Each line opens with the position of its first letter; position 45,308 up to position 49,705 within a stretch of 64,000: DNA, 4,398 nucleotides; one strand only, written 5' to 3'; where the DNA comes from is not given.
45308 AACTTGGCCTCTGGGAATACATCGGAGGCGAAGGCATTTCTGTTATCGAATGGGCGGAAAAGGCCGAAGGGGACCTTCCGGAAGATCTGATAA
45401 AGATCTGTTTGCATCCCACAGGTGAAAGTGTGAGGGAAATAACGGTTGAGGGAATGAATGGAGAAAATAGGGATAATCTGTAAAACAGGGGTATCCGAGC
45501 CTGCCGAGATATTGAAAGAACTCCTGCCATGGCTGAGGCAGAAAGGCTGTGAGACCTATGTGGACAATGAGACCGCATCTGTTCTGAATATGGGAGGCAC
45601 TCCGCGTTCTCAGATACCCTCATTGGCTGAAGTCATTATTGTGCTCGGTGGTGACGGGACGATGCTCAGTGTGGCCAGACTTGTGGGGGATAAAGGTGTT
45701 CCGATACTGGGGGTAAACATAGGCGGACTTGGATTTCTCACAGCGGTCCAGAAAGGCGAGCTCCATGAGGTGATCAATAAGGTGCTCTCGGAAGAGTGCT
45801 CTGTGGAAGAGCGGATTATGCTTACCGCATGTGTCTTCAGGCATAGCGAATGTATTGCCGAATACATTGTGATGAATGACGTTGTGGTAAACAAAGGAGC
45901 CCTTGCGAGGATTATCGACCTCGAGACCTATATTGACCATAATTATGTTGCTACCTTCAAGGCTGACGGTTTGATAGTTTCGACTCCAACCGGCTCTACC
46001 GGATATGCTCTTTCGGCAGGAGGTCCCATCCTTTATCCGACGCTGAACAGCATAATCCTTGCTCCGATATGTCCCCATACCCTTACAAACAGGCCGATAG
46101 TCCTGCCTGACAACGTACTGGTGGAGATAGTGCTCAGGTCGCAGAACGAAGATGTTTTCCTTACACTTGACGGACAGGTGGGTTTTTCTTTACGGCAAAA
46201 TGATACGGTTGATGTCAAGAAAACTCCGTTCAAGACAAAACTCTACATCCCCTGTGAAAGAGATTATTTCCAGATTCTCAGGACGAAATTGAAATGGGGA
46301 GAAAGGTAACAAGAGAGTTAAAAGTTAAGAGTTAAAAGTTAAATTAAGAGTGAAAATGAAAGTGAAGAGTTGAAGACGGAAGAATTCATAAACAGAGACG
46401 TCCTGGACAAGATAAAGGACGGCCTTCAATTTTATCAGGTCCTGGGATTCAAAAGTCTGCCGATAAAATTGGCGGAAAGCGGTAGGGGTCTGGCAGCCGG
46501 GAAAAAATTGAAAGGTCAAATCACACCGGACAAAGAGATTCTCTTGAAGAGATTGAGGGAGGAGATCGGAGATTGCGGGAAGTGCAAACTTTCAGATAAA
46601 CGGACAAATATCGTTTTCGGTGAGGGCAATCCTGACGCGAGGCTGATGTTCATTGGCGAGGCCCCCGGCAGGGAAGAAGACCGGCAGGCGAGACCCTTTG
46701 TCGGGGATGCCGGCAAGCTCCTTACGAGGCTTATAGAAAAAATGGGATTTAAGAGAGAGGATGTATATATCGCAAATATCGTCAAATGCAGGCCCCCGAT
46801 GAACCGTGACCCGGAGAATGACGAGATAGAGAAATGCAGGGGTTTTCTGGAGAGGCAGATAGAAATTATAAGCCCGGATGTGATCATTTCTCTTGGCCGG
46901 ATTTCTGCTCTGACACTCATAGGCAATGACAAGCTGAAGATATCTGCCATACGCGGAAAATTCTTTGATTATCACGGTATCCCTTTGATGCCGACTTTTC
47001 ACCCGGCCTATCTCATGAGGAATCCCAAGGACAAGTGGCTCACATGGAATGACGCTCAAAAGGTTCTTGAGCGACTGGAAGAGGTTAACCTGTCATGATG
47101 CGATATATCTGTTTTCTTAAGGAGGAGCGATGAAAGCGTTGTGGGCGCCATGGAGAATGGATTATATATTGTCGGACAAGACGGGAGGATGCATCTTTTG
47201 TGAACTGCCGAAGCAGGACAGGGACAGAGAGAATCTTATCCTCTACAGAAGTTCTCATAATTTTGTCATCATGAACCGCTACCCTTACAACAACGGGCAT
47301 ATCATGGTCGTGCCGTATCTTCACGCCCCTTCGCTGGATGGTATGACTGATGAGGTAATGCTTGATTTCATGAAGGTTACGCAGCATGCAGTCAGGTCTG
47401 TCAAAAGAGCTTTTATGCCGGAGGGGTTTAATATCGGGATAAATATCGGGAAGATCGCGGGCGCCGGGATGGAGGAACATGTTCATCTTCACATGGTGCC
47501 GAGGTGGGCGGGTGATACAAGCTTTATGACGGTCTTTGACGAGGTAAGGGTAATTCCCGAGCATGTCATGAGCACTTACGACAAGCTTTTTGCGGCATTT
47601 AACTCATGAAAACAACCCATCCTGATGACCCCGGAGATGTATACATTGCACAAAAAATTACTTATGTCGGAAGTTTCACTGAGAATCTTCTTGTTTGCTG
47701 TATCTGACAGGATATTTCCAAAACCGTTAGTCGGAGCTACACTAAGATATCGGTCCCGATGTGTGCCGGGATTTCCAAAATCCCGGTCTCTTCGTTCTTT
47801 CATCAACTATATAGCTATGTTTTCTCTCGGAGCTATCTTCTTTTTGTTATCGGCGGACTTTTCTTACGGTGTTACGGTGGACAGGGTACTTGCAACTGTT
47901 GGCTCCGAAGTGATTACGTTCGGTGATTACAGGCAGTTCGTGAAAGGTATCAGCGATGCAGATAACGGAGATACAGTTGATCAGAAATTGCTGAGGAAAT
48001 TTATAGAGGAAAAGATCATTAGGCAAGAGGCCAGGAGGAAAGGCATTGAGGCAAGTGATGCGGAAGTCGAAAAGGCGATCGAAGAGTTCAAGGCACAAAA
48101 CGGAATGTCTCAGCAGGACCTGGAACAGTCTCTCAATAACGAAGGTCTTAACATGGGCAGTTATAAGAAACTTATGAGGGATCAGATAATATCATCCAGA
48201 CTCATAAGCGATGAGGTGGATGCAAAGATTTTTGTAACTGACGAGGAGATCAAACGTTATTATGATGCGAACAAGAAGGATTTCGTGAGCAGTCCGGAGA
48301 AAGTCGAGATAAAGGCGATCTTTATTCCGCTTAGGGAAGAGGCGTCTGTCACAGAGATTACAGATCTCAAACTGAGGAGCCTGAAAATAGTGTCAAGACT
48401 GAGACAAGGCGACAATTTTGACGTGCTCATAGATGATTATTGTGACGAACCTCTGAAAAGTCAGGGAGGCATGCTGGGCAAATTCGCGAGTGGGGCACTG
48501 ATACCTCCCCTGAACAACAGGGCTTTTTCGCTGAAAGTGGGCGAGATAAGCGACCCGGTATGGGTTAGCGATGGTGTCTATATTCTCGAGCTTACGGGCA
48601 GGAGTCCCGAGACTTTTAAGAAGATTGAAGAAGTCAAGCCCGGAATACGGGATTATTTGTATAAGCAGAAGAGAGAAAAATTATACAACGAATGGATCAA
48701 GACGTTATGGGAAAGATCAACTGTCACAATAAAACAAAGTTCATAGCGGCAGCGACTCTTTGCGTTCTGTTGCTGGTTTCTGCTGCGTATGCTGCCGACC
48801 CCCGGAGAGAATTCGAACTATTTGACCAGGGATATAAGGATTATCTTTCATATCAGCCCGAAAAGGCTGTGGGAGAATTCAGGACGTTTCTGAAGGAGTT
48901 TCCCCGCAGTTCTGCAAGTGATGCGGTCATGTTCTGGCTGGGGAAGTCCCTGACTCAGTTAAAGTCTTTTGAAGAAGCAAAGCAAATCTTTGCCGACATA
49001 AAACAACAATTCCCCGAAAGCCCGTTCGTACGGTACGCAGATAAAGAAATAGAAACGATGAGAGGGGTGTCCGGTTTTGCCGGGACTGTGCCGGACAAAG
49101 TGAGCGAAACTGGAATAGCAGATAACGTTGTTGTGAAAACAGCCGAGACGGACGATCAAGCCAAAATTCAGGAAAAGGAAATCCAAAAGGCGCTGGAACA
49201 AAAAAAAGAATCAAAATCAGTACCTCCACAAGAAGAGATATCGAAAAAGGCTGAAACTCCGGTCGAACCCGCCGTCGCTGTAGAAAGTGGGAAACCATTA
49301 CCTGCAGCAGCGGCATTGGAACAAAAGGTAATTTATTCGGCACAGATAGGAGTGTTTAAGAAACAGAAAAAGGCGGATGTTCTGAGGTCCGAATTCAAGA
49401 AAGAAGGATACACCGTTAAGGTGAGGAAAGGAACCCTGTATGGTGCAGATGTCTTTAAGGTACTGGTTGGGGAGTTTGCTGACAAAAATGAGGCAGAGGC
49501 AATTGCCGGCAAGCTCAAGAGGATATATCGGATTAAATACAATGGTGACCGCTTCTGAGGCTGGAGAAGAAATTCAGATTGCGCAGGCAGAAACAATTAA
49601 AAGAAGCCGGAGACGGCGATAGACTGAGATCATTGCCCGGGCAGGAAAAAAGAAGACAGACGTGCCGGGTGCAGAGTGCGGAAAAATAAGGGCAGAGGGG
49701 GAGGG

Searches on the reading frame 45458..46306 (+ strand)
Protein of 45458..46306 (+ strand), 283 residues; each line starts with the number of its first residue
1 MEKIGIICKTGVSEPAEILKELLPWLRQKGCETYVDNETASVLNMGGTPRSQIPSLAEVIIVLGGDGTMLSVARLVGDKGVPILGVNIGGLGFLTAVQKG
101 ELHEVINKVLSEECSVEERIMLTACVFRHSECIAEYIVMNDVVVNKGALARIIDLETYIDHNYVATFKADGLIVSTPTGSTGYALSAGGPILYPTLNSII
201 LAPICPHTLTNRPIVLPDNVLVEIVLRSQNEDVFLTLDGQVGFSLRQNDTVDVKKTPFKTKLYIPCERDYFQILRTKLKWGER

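Call 47: search_protein_families(library=ncbifam, max_evalue=0.00001, proteins=[window:45458-46306:+])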
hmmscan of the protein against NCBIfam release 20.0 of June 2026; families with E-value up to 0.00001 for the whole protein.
window:45458-46306:+ (283 aa): 18 families
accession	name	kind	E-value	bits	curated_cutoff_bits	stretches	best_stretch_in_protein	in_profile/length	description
NF002306.0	PRK01231.1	equivalog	3e-82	276.1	316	1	2-282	9-293/299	NAD(+) kinase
NF002561.0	PRK02155.1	equivalog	1.3e-80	270.8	371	1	3-282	8-289/297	NAD kinase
NF003391.0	PRK04539.1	equivalog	3.9e-72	242.9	470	1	2-283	6-294/296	inorganic polyphosphate/ATP-NAD kinase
NF002893.0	PRK03378.1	equivalog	1.8e-70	237.6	386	1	2-282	6-289/292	NAD(+) kinase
NF002521.0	PRK01911.1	equivalog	4.2e-68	229.9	309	1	3-282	2-288/292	NAD kinase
NF002579.0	PRK02231.1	equivalog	3.2e-63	213.9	459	1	3-281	14-297/301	NAD(+) kinase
NF002984.0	PRK03708.1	equivalog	6.6e-62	209.4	326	1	3-279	2-274/277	NAD(+) kinase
NF010679.0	PRK14077.1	equivalog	7.9e-62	209.2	343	1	2-282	11-287/287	NAD(+) kinase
NF002732.0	PRK02649.1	equivalog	3.8e-58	197.4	348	1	57-281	69-292/305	NAD(+) kinase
NF002731.0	PRK02645.1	equivalog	7.7e-58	196.3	312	1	21-281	23-293/305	NAD(+) kinase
NF010678.0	PRK14076.1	equivalog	3.9e-57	194.4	493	1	3-259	293-550/570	bifunctional NADP phosphatase/NAD kinase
NF002255.0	PRK01185.1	subfamily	3.6e-56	190.2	304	1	3-278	2-265/271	NAD(+) kinase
NF002892.0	PRK03372.1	equivalog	1e-55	189.3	299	1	48-262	61-276/312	NAD kinase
NF010677.0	PRK14075.1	equivalog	6.6e-46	156.9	260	1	3-283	3-255/257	NAD(+) kinase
NF003406.0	PRK04761.1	equivalog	8.5e-25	87.4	211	1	56-226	36-203/257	NAD kinase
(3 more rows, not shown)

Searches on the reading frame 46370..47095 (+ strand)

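Call 47: search_protein_families(library=ncbifam, max_evalue=0.00001, proteins=[window:46370-47095:+])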
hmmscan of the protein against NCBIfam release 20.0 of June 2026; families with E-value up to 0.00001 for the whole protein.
window:46370-47095:+ (242 aa): 3 families
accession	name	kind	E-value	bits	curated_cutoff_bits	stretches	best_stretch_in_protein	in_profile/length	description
NF040953.1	Arch_udg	equivalog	8e-65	217.8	250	1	60-232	2-182/184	type-4 uracil-DNA glycosylase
TIGR00758.1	UDG_fam4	subfamily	2.7e-63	212.8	125.3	1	69-236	1-171/173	uracil-DNA glycosylase, family 4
TIGR03914.1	UDG_fam_dom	hypoth_equivalog_domain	9.5e-43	146.5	189.95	1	54-222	40-215/231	UdgX family uracil-DNA binding protein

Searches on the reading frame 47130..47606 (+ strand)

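Call 69: search_protein_families(library=pfam, max_evalue=0.0001, proteins=[window:47130-47606:+])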
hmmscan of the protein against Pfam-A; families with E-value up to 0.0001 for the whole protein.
window:47130-47606:+ (159 aa): 2 families
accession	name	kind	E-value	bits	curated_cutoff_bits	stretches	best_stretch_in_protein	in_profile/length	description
PF01230.28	HIT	-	2.5e-14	54.1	21.5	1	35-125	6-95/98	HIT domain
PF11969.13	DcpS_C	-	4.6e-05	24.3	24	1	21-123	2-100/114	Scavenger mRNA decapping enzyme C-term binding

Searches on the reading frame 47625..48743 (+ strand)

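Call 47: search_protein_families(library=ncbifam, max_evalue=0.00001, proteins=[window:47625-48743:+])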
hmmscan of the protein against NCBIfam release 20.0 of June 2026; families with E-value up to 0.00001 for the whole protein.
window:47625-48743:+ (373 aa): 8 families
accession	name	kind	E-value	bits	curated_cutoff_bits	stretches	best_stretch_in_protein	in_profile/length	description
NF000809.0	PRK00059.1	equivalog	1.9e-35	122.8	303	1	118-370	85-331/336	peptidylprolyl isomerase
NF008038.0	PRK10770.1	equivalog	8.3e-23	80.8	394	1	75-323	15-270/431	peptidylprolyl isomerase SurA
NF008054.0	PRK10788.1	equivalog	7.4e-17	61.3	493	1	202-350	247-382/626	peptidylprolyl isomerase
NF002827.0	PRK03002.1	equivalog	1.6e-15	56.9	343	1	131-349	59-246/285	peptidylprolyl isomerase PrsA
TIGR02933.1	nifM_nitrog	equivalog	3.9e-15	56.4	168.2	1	112-361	21-255/256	nitrogen fixation protein NifM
NF002824.0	PRK02998.1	subfamily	6.7e-13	48.6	360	1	123-354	50-249/283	peptidylprolyl isomerase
NF002846.0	PRK03095.1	equivalog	2.4e-12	46.9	361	1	122-351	52-245/287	peptidylprolyl isomerase PrsA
NF051879.1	TDE1658_narrow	equivalog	4.9e-12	45.5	340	1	93-238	34-200/342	MOSP complex formation periplasmic protein, TDE1658 family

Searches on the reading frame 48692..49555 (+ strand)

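Call 47: search_protein_families(library=ncbifam, max_evalue=0.00001, proteins=[window:48692-49555:+])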
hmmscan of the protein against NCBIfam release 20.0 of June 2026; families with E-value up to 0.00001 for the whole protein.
window:48692-49555:+ (288 aa): 3 families
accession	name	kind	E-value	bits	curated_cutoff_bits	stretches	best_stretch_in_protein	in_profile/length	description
TIGR02795.1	tol_pal_ybgF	equivalog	2.1e-08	34.8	90.1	1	54-112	16-74/119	tol-pal system protein YbgF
TIGR02223.1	ftsN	equivalog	9.2e-08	32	107.65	1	149-277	163-289/299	cell division protein FtsN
TIGR03302.1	OM_YfiO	subfamily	4.1e-06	26.5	81.4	1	35-124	65-162/239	outer membrane protein assembly factor BamD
